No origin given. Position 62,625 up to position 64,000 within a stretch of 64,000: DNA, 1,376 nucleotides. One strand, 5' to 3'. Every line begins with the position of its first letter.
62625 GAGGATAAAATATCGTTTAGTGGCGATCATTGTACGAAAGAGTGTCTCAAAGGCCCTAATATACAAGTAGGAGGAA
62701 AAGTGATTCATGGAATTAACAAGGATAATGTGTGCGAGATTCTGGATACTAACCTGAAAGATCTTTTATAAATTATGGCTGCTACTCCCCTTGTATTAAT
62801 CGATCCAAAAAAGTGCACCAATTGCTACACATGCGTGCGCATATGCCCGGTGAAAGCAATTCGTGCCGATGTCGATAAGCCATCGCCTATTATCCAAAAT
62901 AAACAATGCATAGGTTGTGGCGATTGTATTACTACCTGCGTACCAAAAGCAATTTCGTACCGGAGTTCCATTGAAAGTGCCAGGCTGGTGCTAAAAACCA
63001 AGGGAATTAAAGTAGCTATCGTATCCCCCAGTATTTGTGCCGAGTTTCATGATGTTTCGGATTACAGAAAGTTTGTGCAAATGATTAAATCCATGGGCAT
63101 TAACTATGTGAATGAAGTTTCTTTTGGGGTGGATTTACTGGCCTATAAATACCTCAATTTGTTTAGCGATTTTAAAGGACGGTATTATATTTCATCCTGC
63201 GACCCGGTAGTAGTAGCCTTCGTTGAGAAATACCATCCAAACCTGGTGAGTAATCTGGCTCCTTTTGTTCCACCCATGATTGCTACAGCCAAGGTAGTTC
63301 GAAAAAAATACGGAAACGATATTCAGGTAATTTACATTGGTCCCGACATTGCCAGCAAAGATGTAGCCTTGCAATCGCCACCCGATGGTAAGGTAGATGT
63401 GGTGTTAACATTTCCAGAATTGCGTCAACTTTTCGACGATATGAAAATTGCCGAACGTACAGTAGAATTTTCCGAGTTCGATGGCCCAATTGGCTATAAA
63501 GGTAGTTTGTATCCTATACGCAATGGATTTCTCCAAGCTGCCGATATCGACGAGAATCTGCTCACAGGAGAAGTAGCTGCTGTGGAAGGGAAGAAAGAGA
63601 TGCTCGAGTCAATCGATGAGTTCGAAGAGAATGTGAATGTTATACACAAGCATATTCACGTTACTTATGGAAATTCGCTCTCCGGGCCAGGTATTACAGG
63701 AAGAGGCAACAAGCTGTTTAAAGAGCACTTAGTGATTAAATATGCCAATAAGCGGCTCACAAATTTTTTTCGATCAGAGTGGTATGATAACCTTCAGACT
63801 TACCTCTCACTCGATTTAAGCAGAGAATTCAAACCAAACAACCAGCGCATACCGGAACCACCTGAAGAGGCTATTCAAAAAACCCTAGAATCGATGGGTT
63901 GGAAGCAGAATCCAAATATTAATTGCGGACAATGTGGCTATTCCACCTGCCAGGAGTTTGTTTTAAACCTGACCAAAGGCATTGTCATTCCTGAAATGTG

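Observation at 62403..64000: Rex-linked [FeFe]-hydrogenase-like protein that appears to have lost the canonical H-cluster cysteine ligands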

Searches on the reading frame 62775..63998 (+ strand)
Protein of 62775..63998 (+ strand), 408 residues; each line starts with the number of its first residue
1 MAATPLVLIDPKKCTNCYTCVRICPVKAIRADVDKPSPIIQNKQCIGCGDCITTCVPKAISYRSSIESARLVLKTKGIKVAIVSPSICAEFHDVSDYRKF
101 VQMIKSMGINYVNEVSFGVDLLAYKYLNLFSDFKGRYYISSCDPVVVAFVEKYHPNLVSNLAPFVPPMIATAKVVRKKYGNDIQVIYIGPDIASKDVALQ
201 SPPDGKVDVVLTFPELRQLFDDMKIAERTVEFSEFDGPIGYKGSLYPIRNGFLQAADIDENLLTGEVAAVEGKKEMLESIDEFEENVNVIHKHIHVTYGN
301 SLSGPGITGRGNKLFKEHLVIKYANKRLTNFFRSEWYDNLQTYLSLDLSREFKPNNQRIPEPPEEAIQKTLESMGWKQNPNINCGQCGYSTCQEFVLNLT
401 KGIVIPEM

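Call 6: search_protein_families(library=pfam, proteins=[window:62775-63998:+], max_evalue=1)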
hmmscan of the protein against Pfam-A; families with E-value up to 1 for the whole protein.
window:62775-63998:+ (408 aa): 17 families
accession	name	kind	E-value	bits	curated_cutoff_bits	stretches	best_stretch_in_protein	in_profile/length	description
PF02906.19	Fe_hyd_lg_C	-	1.5e-30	107.1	22.1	1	80-284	4-223/245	Iron only hydrogenase large subunit, C-terminal domain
PF12838.12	Fer4_7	-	5.2e-09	36.9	27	3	13-56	1-49/52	4Fe-4S dicluster domain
PF12837.12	Fer4_6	-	1.6e-07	31.4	25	2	7-29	2-24/24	4Fe-4S binding domain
PF13237.11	Fer4_10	-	3.3e-07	30.6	25.5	1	7-55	2-52/53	4Fe-4S dicluster domain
PF00037.32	Fer4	-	7.2e-07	29.2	21.1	2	8-30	2-24/24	4Fe-4S binding domain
PF13187.11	Fer4_9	-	7.7e-07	29.5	27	1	13-59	1-51/52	4Fe-4S dicluster domain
PF04060.18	FeS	-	1.9e-06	27.9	23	1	380-402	2-24/33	Putative Fe-S cluster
PF12797.12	Fer4_2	-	7.2e-06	26.1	24.5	2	7-26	3-22/22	4Fe-4S binding domain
PF25160.1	LdpA_Fe-S-bd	-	4e-05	23.7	27.6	1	13-64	4-47/49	LdpA Fe-S cluster-binding domain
PF13484.11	Fer4_16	-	5.6e-05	24.3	30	2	13-32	1-20/66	4Fe-4S double cluster binding domain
PF14697.11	Fer4_21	-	8.4e-05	23.1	35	2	9-56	3-52/59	4Fe-4S dicluster domain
PF13183.11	Fer4_8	-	0.0047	17.9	27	1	12-27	52-67/68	4Fe-4S dicluster domain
PF12800.12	Fer4_4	-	0.018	15.8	24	1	11-26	1-16/17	4Fe-4S binding domain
PF12798.12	Fer4_3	-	0.025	15.8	27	1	14-28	1-15/15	4Fe-4S binding domain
PF13746.11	Fer4_18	-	0.03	14.9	27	1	13-55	60-95/114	4Fe-4S dicluster domain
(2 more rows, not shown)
